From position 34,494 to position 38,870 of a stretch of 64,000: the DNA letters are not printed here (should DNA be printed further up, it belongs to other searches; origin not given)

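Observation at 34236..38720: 1358-aa protein with an N-terminal HigA-type HTH fused to ~1250 aa of uncharacterised sequence, followed by a second stand-alone HigA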

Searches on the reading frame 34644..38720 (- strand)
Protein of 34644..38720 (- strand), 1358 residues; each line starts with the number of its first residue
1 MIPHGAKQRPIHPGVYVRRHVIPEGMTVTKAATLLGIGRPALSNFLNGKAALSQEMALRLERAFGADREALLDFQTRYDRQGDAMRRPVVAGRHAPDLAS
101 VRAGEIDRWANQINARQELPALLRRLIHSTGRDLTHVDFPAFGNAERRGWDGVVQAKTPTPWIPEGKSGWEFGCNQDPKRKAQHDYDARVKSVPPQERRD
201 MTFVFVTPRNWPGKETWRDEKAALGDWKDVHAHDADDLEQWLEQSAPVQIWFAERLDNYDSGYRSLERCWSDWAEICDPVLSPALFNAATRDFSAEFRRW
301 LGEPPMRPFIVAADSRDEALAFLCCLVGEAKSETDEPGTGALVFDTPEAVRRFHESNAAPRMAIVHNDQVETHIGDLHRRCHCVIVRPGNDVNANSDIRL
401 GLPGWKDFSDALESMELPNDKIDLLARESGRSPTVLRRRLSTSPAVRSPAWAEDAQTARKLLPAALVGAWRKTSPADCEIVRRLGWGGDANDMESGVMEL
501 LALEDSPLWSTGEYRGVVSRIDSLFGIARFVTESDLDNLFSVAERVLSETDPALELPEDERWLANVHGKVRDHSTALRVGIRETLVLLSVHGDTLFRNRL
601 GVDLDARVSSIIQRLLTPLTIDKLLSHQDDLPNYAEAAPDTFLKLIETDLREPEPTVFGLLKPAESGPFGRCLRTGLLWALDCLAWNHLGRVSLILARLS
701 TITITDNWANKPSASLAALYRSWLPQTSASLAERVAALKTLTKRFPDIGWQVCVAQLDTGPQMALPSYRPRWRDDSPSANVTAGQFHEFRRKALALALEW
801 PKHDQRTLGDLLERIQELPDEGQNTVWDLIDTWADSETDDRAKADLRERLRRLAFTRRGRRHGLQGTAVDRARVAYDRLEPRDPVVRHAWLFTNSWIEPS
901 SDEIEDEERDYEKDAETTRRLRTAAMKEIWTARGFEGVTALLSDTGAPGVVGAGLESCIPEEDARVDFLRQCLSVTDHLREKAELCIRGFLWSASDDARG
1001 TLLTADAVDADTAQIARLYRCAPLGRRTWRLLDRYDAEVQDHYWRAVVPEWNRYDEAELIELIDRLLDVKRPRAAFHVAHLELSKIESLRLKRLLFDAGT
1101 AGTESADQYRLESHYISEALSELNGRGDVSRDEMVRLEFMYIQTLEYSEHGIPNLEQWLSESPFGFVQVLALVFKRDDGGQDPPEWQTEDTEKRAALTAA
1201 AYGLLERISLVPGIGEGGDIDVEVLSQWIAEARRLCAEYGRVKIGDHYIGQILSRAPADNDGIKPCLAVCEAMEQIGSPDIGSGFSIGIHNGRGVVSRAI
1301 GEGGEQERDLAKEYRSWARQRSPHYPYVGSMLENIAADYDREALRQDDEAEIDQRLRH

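Call 3: search_protein_families(library=pfam, proteins=[window:34644-38720:-], max_evalue=1)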
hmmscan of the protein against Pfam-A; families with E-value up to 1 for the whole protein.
window:34644-38720:- (1358 aa): 3 families
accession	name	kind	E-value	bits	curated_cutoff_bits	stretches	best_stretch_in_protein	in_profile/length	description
PF01381.28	HTH_3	-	2.6e-07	31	23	1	24-67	8-51/55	Helix-turn-helix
PF13560.12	HTH_31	-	9.7e-06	26.2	27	1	18-70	7-60/64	Helix-turn-helix domain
PF02954.25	HTH_8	-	0.56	10.4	22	0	28-42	21-35/42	Bacterial regulatory protein, Fis family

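Call 4: search_protein_families(library=ncbifam, proteins=[window:34644-38720:-], max_evalue=1)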
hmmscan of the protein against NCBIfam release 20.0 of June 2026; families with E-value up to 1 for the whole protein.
window:34644-38720:- (1358 aa): 2 families
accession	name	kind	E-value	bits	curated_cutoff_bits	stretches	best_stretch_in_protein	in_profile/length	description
TIGR02607.1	antidote_HigA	equivalog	3.5e-15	55.6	47.7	1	8-79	2-74/81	HigA family addiction module antitoxin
NF003162.0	PRK04140.1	equivalog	0.29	10.1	263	1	24-67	138-181/317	transcriptional regulator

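Call 5: search_protein_families(library=padloc, proteins=[window:34644-38720:-], max_evalue=1)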
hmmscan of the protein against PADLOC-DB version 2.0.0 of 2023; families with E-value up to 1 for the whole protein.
window:34644-38720:- (1358 aa): 0 families

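Call 6: find_homologous_proteins(query=window:34644-38720:-)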
Query window:34644-38720:- (1358 aa): 2486 proteins with E <= 0.001 among 8000 candidates; the best 120 are listed.
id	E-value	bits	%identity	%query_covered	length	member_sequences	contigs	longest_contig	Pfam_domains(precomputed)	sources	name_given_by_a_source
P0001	0.0e+0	3142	100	100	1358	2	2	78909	PF01381.29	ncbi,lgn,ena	-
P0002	0.0e+0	2490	80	100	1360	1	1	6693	PF01381.29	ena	-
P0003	0.0e+0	2438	78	100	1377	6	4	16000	PF01381.29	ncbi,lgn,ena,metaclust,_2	metaclust:\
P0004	0.0e+0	2128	70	99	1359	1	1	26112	PF01381.29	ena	-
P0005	0.0e+0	2128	70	99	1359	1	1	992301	PF01381.29,PF13560.13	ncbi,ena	-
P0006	0.0e+0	2125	69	100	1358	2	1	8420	PF01381.29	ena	-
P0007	0.0e+0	2124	69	100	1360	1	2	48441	PF01381.29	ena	-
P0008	0.0e+0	2118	68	100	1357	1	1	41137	PF01381.29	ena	-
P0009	0.0e+0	2109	69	99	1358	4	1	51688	PF01381.29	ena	-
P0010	0.0e+0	2106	68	100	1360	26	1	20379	PF01381.29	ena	-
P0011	0.0e+0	2106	68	100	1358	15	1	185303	PF01381.29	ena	-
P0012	0.0e+0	2104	67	100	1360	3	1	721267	PF01381.29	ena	-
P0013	0.0e+0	2097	68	100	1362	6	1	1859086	PF01381.29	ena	-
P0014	0.0e+0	2095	69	99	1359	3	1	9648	PF01381.29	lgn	-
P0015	0.0e+0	2090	68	100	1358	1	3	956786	PF01381.29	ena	-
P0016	0.0e+0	2090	68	100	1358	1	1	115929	PF01381.29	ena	-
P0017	0.0e+0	2088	68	100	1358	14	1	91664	PF01381.29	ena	-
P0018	0.0e+0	2087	68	100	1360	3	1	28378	PF01381.29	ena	-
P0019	0.0e+0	2085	68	100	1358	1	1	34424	PF01381.29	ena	-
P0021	0.0e+0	2083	67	100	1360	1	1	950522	PF01381.29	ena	-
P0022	0.0e+0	2074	67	100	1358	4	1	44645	PF01381.29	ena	-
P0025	0.0e+0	2069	67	99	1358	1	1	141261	PF01381.29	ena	-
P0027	0.0e+0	2050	67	100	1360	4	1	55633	PF01381.29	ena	-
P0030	0.0e+0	2045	66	100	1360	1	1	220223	PF01381.29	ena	-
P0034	0.0e+0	2034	66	99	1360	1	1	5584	PF01381.29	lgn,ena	-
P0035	0.0e+0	2028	66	100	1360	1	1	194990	PF01381.29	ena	-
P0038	0.0e+0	1998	64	100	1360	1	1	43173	PF01381.29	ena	-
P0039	0.0e+0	1993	66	100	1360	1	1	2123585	PF01381.29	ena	-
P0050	0.0e+0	1859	62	99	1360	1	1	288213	PF01381.29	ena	-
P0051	0.0e+0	1851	61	100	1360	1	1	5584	PF01381.29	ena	-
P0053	0.0e+0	1846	62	99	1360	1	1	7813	PF01381.29,PF13560.13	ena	-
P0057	0.0e+0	1801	60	99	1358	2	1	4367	PF01381.29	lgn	-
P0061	0.0e+0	1772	59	99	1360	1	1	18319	PF01381.29,PF13560.13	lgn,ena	-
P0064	0.0e+0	1760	58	100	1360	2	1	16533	PF01381.29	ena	-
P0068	0.0e+0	1752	58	100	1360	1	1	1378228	PF01381.29,PF13560.13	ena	-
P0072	0.0e+0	1727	57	99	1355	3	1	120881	PF01381.29,PF13560.13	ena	-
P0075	0.0e+0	1716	57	100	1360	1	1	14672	PF01381.29,PF13560.13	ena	-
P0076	0.0e+0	1710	56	99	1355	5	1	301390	PF01381.29,PF13560.13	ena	-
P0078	0.0e+0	1706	58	99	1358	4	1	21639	PF01381.29,PF13560.13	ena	-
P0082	0.0e+0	1704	57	99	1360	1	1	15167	PF01381.29,PF13560.13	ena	-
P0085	0.0e+0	1703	58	99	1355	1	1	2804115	PF01381.29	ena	-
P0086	0.0e+0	1701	56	99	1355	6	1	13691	PF01381.29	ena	-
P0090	0.0e+0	1692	56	99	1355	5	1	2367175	PF01381.29,PF13560.13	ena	-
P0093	0.0e+0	1689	56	99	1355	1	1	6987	PF01381.29,PF13560.13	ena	-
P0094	0.0e+0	1688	56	99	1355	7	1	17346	PF01381.29,PF13560.13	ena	-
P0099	0.0e+0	1686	56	99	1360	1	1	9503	PF01381.29,PF13560.13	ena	-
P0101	0.0e+0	1685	57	99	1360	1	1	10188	PF01381.29,PF13560.13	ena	-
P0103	0.0e+0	1683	55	99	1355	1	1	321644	PF01381.29,PF13560.13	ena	-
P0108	0.0e+0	1679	56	99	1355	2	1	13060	PF01381.29,PF13560.13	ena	-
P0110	0.0e+0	1677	55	100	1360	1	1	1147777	PF01381.29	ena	-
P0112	0.0e+0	1676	56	99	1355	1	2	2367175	PF01381.29,PF13560.13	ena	-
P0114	0.0e+0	1671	56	99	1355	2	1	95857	PF01381.29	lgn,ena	-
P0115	0.0e+0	1670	55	99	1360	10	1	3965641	PF01381.29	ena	-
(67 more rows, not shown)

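Call 7: search_solved_structures(query=window:34644-38720:-, max_evalue=1)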
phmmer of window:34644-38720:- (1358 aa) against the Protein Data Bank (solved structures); distinct sequences matched with E-value up to 1: 13.
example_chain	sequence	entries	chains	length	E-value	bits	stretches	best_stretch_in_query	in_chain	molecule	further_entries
6f8s_A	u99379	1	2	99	2.7e-06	28.4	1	8-81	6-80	XRE family transcriptional regulator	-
6f8h_A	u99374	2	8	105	3.1e-06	28.3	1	8-81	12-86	XRE family transcriptional regulator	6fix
3trb_A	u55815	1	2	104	0.00051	20.9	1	7-81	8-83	Virulence-associated protein I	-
4mcx_A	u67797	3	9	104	0.0012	19.7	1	11-80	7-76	Antidote protein | Antitoxin HigA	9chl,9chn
6chv_A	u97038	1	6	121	0.0015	19.4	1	10-80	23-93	Antitoxin HigA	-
3cec_A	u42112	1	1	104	0.002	19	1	8-79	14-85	Putative antidote protein of plasmid maintenance system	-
4mct_A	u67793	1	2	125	0.002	18.9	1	11-80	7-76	Antidote protein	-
6cf1_A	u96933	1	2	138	0.0021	18.9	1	10-80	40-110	Antitoxin HigA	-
7csv_A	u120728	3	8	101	0.0029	18.4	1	8-79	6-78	HTH cro/C1-type domain-containing protein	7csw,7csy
6jpi_A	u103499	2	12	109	0.0036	18.1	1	8-79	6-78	HTH cro/C1-type domain-containing protein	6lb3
2eby_A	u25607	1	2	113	0.039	14.7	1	6-79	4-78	Putative HTH-type transcriptional regulator ybaQ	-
2icp_A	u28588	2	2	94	0.15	12.7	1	13-78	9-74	antitoxin higa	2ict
2a6c_A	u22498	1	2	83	0.25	12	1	15-53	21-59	Helix-turn-helix motif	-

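Call 14: find_encoding_contigs(protein=window:34647-38720:-, flank=10000, max_places=4)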
Protein window:34647-38720:- (1358 aa): 5 contigs read that carry it; 3 places shown.
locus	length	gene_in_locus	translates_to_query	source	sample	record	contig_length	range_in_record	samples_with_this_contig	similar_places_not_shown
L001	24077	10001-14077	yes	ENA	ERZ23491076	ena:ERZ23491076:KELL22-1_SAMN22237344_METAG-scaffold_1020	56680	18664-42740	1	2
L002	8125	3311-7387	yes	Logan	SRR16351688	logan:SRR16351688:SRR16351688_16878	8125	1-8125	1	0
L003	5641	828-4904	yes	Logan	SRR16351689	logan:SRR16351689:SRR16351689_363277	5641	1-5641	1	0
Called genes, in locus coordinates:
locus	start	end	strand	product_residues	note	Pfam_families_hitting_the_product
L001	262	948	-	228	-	PF09407:AbiEi_1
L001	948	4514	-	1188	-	PF13514:AAA_27 (faint)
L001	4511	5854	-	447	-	PF00149:Metallophos, PF12850:Metallophos_2 (weak)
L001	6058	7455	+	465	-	PF00355:Rieske, PF00848:Ring_hydroxyl_A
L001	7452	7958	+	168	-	PF13577:SnoaL_4, PF00866:Ring_hydroxyl_B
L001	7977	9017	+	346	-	PF08240:ADH_N, PF00107:ADH_zinc_N, PF13602:ADH_zinc_N_2 (weak)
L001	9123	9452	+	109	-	PF04014:MazE_antitoxin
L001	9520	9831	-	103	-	PF13470:PIN_3 (faint)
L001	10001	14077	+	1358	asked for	PF01381:HTH_3 (weak)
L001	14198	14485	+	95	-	PF01381:HTH_3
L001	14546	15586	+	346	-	PF03773:ArsP_1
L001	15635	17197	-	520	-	PF02661:Fic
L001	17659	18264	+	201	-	PF19570:DUF6088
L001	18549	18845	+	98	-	-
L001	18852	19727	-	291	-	PF19952:DUF6414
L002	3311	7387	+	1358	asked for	PF01381:HTH_3 (weak)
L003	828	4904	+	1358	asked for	PF01381:HTH_3 (weak)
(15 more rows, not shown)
